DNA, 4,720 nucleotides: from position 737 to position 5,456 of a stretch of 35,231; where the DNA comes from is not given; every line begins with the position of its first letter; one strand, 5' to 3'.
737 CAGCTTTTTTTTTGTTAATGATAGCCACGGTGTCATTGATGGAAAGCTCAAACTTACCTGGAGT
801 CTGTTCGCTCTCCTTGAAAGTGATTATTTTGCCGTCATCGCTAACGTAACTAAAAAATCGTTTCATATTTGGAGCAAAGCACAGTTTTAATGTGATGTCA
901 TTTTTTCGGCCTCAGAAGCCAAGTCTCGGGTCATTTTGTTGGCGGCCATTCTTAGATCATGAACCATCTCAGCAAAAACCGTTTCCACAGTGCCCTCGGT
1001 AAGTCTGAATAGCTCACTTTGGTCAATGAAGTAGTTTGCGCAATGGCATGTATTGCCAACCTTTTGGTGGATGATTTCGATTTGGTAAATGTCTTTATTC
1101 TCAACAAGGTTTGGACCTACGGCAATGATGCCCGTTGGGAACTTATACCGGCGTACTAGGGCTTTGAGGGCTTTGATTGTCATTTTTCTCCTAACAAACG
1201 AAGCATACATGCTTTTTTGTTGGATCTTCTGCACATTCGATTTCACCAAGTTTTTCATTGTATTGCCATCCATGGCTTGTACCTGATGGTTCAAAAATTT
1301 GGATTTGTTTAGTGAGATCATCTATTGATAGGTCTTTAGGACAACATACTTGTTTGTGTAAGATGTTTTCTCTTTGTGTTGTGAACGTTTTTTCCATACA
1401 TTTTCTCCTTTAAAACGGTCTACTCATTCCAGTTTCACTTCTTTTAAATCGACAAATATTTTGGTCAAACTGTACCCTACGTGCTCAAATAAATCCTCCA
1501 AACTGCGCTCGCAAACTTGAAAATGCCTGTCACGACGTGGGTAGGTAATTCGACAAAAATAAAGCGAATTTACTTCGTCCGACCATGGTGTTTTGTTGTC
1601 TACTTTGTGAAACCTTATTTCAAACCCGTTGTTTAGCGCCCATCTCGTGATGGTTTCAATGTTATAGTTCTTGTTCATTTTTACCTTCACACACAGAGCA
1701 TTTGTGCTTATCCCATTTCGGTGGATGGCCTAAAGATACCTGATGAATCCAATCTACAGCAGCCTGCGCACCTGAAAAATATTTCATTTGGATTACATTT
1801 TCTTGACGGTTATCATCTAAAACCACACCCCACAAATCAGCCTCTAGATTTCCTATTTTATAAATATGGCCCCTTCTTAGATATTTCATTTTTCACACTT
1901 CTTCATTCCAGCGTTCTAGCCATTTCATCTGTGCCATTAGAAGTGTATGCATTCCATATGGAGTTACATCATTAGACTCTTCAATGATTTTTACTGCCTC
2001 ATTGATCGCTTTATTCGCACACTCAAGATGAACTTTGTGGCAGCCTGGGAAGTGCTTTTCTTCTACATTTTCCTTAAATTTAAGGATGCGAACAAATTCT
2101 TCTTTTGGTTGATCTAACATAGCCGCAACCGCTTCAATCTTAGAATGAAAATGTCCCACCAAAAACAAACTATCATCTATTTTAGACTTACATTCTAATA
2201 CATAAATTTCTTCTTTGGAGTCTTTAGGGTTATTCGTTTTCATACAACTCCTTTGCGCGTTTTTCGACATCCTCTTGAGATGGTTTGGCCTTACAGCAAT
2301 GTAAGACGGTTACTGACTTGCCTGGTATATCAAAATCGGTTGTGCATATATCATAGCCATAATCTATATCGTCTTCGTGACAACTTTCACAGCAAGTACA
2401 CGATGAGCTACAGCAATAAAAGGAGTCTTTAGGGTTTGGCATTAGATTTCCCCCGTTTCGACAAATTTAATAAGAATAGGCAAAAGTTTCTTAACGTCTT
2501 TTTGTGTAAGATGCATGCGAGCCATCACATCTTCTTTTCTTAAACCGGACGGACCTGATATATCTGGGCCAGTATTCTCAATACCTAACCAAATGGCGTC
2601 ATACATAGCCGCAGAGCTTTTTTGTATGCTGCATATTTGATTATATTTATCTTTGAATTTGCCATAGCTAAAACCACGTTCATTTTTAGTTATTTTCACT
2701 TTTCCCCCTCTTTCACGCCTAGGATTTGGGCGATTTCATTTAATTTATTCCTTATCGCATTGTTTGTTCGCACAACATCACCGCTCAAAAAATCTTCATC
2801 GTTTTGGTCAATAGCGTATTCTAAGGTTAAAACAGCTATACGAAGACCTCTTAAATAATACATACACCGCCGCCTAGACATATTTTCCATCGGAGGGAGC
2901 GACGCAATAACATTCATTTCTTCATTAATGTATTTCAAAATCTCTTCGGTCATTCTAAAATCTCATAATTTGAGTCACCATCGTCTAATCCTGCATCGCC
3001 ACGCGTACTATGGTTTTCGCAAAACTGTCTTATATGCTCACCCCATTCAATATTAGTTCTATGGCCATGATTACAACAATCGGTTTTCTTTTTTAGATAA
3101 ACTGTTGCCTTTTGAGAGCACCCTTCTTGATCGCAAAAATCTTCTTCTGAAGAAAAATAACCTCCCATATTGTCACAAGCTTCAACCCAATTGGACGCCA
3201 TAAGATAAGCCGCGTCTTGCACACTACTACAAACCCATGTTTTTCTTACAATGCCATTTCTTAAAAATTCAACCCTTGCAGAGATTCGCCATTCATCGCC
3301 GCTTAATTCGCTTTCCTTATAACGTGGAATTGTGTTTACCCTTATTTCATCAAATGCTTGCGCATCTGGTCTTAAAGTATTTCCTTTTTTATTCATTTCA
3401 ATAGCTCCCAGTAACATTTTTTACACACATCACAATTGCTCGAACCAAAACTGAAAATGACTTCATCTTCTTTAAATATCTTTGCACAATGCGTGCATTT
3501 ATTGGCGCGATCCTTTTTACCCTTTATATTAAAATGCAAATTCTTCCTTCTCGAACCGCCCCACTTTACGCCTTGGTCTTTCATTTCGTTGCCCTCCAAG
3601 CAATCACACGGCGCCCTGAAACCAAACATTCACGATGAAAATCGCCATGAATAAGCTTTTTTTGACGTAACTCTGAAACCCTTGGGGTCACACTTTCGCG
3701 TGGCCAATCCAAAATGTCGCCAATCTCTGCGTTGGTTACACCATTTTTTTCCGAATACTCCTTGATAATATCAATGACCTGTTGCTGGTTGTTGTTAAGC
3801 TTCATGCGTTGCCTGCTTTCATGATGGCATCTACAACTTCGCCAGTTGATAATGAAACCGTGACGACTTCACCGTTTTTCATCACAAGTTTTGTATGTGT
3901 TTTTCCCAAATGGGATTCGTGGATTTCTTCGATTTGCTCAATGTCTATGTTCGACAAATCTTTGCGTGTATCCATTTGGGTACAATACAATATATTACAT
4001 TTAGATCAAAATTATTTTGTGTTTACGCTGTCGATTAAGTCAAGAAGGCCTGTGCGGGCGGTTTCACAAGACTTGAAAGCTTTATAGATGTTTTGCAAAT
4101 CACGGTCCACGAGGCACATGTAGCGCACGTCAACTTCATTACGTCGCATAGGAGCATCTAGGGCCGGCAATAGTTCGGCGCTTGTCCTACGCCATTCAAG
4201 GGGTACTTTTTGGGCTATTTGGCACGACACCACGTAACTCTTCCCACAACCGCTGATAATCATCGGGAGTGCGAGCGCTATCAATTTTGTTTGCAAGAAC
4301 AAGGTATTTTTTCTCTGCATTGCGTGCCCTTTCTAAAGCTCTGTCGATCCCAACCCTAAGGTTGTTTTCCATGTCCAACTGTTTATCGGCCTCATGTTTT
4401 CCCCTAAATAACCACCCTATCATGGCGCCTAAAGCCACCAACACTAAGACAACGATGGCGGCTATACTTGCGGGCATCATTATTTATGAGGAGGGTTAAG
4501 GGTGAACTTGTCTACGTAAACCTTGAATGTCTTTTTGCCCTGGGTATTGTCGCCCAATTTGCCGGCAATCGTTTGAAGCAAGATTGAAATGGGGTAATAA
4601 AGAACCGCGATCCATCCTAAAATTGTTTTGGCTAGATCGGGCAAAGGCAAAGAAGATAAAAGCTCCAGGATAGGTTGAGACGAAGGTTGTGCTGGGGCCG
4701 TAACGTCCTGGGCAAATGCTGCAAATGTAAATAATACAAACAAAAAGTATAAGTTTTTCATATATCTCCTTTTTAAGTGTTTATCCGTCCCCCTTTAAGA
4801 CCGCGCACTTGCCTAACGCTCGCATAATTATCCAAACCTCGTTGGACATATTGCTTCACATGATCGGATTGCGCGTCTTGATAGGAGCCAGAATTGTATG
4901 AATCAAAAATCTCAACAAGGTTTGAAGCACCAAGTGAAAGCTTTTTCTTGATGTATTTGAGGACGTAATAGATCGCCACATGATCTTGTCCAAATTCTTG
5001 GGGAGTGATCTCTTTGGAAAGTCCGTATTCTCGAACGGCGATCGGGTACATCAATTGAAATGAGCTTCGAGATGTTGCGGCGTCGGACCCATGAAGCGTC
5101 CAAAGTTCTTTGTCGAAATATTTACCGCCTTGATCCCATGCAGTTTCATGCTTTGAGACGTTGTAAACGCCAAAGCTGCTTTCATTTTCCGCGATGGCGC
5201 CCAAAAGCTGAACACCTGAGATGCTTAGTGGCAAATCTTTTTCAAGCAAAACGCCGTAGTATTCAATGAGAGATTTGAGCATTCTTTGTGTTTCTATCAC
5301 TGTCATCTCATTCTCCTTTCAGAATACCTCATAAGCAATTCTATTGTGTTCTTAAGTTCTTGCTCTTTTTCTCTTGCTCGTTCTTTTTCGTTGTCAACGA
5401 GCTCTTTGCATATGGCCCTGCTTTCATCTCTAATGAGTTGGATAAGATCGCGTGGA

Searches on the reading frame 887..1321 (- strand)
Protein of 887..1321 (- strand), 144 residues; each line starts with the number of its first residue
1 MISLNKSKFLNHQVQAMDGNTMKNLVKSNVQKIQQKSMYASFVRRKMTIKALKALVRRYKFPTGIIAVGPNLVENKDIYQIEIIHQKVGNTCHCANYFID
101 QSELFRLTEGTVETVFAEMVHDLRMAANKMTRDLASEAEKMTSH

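Call 31: search_protein_families(library=pfam, proteins=[window:887-1321:-], max_evalue=0.1)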
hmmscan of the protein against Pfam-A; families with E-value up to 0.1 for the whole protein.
window:887-1321:- (144 aa): 1 family
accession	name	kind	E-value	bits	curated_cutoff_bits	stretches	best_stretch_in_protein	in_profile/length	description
PF07765.17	KIP1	-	0.034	14.7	33.9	1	2-60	8-67/74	KIP1-like protein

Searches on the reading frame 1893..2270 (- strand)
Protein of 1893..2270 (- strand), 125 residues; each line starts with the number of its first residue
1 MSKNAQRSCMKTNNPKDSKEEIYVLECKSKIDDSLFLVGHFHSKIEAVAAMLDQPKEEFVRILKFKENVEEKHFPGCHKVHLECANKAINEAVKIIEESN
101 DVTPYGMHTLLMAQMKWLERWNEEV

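Call 31: search_protein_families(library=pfam, proteins=[window:1893-2270:-], max_evalue=0.1)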
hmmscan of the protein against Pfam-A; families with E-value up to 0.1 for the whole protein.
window:1893-2270:- (125 aa): 1 family
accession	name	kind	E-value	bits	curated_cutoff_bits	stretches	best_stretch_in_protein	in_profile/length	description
PF13184.12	KH_5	-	0.027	15.1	27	0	24-70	9-52/69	NusA-like KH domain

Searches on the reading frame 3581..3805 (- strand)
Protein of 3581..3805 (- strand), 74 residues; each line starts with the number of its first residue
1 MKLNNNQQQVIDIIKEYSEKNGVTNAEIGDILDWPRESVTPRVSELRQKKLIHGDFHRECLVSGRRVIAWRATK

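Call 30: search_protein_families(library=pfam, proteins=[window:3581-3805:-], max_evalue=0.1)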
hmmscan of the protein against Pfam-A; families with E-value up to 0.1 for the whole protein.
window:3581-3805:- (74 aa): 5 families
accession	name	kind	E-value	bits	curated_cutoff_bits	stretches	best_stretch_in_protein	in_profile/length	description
PF13545.12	HTH_Crp_2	-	0.004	17.5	27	1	23-53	23-53/70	Crp-like helix-turn-helix domain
PF13412.12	HTH_24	-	0.0087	16.1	21.9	1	11-52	6-47/48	Winged helix-turn-helix DNA-binding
PF04545.22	Sigma70_r4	-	0.0099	15.8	24.1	1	2-39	4-37/50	Sigma-70, region 4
PF08784.17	RPA_C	-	0.019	16.1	22.6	1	3-49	49-96/106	Replication protein A C terminal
PF01726.22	LexA_DNA_bind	-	0.019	15.2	23.7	1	2-52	3-56/65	LexA DNA binding domain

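Call 66: find_homologous_proteins(query=window:3581-3805:-, max_evalue=0.001)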
Query window:3581-3805:- (74 aa): 1 proteins with E <= 0.001 among 1 candidates.
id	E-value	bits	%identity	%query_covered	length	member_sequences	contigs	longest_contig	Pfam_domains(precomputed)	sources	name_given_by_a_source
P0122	1.6e-40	153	96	100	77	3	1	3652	-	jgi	-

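Call 67: find_encoding_contigs(protein=P0122, flank=4000, max_places=4)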
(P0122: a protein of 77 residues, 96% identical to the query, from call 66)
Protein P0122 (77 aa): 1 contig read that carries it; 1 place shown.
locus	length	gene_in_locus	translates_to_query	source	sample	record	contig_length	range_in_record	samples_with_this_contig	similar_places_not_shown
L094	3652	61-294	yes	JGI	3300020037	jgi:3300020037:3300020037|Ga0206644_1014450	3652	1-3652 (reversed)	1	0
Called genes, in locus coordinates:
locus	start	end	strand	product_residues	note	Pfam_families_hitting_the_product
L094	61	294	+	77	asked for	-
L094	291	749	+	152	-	-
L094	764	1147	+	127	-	-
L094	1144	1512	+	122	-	-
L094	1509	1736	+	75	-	-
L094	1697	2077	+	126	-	-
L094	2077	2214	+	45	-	-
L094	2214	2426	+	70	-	-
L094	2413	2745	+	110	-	-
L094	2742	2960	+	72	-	-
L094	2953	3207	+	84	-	-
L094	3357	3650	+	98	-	?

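Call 84: predict_structure(protein=window:3581-3805:-)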
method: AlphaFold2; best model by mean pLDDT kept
length: 74 residues; sequences in the alignment: 1
mean_pLDDT: 54.5   pTM: 0.38
mean pLDDT of the five models: 54.5, 50.0, 46.9, 44.9, 43.2
residues with pLDDT >= 90: 0; 70-90: 0; 50-70: 53; < 50: 21
segments of 3 or more residues with pLDDT < 50: 57-67, 71-74
pLDDT, mean of each block of 10 residues (from residue 1): 58 63 50 57 62 49 46 45
secondary structure, 60 per line:
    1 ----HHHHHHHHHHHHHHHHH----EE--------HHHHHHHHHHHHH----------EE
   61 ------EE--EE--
elements in order: H5-21 H36-48

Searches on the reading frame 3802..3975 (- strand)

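Call 30: search_protein_families(library=pfam, proteins=[window:3802-3975:-], max_evalue=0.1)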
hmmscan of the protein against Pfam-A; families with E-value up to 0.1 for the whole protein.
window:3802-3975:- (57 aa): 1 family
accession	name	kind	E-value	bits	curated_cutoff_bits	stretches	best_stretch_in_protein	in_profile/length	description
PF08825.15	E2_bind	-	0.075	13.5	33.2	1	4-41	32-68/82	E2 binding domain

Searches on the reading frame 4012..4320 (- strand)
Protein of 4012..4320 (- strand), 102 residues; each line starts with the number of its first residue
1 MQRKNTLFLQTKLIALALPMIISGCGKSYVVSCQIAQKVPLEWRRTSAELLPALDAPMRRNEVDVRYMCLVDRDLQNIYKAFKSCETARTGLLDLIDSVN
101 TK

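Call 30: search_protein_families(library=pfam, proteins=[window:4012-4320:-], max_evalue=0.1)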
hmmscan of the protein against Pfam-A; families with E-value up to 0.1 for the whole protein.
window:4012-4320:- (102 aa): 0 families

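Call 43: find_encoding_contigs(protein=window:4012-4320:-, flank=4000, max_places=8)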
Protein window:4012-4320:- (102 aa): no gene with exactly this product is on record in the collection.

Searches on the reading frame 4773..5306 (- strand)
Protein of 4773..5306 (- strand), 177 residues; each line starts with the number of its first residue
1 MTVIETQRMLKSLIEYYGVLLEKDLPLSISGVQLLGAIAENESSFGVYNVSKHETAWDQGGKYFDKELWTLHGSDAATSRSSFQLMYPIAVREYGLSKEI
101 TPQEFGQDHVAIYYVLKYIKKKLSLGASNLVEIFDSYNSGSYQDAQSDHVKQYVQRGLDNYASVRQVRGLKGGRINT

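Call 45: find_related_loci(query=window:4773-5306:-, collection=metagenome_contigs, flank=10000)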
Query window:4773-5306:- (177 aa) in metagenome_contigs; peptide patterns used: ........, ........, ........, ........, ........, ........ (x = any residue, [..] = any of these).
101 stretches matched a pattern; 1 encode a relative of the query (tblastn E <= 1e-3); 1 distinct loci.
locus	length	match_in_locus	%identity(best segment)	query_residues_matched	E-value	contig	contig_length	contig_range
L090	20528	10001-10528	97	1-176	9e-116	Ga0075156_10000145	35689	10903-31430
